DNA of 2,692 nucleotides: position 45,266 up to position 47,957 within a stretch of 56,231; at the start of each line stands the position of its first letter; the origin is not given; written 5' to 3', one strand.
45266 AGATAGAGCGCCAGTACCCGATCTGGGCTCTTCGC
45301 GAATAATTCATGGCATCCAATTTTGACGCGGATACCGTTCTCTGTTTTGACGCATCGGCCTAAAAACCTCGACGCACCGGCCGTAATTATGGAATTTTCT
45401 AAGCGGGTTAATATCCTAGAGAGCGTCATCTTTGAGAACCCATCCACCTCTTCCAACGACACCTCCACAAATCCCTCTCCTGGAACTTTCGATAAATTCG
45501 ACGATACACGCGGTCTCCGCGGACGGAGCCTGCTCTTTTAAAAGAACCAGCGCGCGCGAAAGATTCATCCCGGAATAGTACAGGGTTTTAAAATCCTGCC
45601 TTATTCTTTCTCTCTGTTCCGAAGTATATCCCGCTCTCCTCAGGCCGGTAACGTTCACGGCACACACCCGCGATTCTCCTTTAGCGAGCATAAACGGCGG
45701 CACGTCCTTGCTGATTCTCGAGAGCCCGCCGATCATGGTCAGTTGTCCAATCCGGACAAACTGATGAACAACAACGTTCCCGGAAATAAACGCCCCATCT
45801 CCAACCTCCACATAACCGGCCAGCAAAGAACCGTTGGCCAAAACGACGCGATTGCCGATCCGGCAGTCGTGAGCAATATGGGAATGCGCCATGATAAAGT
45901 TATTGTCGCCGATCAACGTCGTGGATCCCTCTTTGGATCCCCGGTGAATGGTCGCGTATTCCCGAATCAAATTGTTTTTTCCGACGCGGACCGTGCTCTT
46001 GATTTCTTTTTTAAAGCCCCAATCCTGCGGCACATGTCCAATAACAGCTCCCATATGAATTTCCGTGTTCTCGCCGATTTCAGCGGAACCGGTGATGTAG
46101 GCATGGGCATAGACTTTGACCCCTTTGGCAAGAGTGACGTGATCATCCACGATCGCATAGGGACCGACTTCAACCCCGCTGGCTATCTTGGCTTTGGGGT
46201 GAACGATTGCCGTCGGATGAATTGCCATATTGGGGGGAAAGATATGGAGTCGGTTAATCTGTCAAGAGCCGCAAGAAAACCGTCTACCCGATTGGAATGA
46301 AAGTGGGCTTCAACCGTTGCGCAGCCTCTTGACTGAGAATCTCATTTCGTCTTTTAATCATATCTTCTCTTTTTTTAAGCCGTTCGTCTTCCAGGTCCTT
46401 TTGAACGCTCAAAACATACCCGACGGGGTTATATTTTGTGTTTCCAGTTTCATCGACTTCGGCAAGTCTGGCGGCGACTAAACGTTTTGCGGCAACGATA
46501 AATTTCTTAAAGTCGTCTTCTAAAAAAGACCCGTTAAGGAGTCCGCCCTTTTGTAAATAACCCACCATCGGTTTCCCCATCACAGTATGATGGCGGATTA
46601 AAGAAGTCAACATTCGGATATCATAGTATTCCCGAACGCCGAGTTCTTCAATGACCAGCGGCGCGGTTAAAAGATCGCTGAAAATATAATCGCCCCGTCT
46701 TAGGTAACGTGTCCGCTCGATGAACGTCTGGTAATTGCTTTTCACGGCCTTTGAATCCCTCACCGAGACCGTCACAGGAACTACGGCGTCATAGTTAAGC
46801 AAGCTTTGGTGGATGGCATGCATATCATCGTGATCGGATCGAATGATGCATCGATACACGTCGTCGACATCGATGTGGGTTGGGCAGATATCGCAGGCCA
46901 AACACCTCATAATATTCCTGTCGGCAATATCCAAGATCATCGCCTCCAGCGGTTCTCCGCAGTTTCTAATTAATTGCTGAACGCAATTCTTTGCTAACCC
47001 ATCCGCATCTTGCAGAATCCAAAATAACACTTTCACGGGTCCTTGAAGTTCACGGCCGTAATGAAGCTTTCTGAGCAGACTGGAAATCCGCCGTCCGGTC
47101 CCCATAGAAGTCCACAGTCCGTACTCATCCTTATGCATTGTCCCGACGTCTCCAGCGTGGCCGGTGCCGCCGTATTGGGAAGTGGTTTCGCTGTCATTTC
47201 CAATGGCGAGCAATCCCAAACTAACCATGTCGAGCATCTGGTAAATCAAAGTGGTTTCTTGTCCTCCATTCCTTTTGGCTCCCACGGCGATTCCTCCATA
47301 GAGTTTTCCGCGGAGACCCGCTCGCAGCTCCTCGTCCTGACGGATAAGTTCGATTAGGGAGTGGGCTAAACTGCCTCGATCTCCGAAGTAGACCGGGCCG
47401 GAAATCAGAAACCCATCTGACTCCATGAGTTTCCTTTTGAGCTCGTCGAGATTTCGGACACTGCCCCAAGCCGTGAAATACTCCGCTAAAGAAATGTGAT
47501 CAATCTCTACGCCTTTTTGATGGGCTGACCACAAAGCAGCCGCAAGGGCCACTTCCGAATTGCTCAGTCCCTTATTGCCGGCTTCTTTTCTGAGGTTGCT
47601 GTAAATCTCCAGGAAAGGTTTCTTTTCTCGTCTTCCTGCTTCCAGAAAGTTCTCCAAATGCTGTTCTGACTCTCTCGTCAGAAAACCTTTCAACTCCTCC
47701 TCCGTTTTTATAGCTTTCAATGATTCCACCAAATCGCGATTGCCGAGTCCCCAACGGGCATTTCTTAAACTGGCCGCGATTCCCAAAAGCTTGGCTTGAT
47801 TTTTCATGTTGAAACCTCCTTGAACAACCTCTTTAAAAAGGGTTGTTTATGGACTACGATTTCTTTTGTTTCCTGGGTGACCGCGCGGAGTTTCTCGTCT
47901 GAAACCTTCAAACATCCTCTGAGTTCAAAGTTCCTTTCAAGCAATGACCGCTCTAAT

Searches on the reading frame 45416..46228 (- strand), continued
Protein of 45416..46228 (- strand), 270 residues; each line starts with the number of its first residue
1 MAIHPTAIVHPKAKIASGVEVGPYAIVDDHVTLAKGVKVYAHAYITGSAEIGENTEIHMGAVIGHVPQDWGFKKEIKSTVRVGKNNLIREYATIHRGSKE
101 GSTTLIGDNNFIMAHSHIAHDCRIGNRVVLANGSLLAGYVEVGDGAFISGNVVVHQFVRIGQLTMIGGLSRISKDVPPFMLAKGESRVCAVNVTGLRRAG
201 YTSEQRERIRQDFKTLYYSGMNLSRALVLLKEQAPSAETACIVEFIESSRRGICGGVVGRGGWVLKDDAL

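Call 49: search_protein_families(library=ncbifam, proteins=[L001:9105-10001:+, L001:8036-9091:+, L001:10889-11821:-, L095:4992-5951:+], max_evalue=0.00001)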
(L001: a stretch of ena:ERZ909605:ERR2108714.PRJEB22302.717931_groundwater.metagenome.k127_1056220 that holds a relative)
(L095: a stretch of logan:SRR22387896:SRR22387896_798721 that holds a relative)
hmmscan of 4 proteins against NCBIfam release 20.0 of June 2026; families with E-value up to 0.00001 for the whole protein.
L001:9105-10001:+ (298 aa): 7 families
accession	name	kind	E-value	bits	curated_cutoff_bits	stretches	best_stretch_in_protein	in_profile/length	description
NF005998.1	PRK08125.1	equivalog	9.7e-63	212.6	777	1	45-277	54-278/649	bifunctional UDP-4-amino-4-deoxy-L-arabinose formyltransferase/UDP-glucuronic acid oxidase ArnA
NF005414.0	PRK06988.1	equivalog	2.4e-59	200.8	316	1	46-274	57-281/311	formyltransferase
TIGR00460.1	fmt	equivalog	7.1e-51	173.2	201.5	1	43-285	56-294/315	methionyl-tRNA formyltransferase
TIGR00639.1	PurN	equivalog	2.6e-21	76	150.1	1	52-173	65-186/192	phosphoribosylglycinamide formyltransferase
TIGR00655.1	PurU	equivalog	3.9e-14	52.9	285.95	1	54-167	148-261/280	formyltetrahydrofolate deformylase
NF004684.0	PRK06027.1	subfamily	1.7e-13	50.9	223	1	56-156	155-255/286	formyltetrahydrofolate deformylase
NF005755.0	PRK07579.1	equivalog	1.9e-13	50.8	238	1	66-234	65-232/245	dTDP-4-amino-4,6-dideoxyglucose formyltransferase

L001:8036-9091:+ (351 aa): 3 families
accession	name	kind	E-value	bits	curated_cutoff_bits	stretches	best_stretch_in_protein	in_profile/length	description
TIGR03569.1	NeuB_NnaB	equivalog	1.2e-107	359.9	399.65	1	18-343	2-328/329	N-acetylneuraminate synthase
TIGR03586.1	PseI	equivalog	1.8e-86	290.3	340.25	1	17-343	2-326/327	pseudaminic acid synthase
NF006421.0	PRK08673.1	subfamily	4.8e-06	26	335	0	99-274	152-334/338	3-deoxy-7-phosphoheptulonate synthase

L001:10889-11821:- (310 aa): 0 families

L095:4992-5951:+ (319 aa): 7 families
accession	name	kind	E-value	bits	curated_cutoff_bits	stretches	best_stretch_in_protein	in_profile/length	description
NF005998.1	PRK08125.1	equivalog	2.4e-67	227.8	777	1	2-287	2-276/649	bifunctional UDP-4-amino-4-deoxy-L-arabinose formyltransferase/UDP-glucuronic acid oxidase ArnA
NF005414.0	PRK06988.1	equivalog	2.5e-65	220.5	316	1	1-283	3-277/311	formyltransferase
TIGR00460.1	fmt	equivalog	5.4e-54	183.4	201.5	1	1-295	1-292/315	methionyl-tRNA formyltransferase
TIGR00639.1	PurN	equivalog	6.6e-21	74.7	150.1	1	63-183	67-187/192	phosphoribosylglycinamide formyltransferase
NF005755.0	PRK07579.1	equivalog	4.1e-15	56.3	238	1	75-244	65-232/245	dTDP-4-amino-4,6-dideoxyglucose formyltransferase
TIGR00655.1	PurU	equivalog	9.4e-12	45.1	285.95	1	62-164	147-249/280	formyltetrahydrofolate deformylase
NF004684.0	PRK06027.1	subfamily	1.7e-11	44.3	223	1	66-163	156-253/286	formyltetrahydrofolate deformylase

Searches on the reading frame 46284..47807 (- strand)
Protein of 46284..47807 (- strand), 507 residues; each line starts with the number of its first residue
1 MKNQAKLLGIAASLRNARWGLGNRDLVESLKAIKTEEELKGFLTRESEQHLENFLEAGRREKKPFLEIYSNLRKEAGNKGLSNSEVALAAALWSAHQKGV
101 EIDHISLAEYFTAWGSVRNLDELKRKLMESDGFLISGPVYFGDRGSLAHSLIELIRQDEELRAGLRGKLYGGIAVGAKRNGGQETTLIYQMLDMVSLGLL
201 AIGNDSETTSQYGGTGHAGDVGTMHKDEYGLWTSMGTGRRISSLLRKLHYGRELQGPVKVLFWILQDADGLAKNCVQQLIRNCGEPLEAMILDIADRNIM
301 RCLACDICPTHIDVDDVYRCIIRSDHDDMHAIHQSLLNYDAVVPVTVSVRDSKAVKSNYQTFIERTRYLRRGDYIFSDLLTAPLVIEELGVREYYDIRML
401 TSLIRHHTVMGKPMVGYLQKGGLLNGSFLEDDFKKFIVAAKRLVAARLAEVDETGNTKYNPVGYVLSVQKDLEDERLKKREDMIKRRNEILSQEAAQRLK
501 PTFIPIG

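Call 4: search_protein_families(library=pfam, proteins=[window:46284-47807:-])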
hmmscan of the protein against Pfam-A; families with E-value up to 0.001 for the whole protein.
window:46284-47807:- (507 aa): 1 family
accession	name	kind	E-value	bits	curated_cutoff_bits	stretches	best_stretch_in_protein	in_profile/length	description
PF03358.20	FMN_red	-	1.5e-12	47.7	24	1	82-186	14-125/152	NADPH-dependent FMN reductase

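Call 9: search_protein_families(library=ncbifam, proteins=[window:46284-47807:-], max_evalue=0.001)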
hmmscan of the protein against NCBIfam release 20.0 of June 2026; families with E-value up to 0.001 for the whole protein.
window:46284-47807:- (507 aa): 0 families

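Call 52: search_solved_structures(query=window:46284-47807:-, max_evalue=0.01)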
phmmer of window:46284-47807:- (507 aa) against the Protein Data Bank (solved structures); distinct sequences matched with E-value up to 0.01: 0.
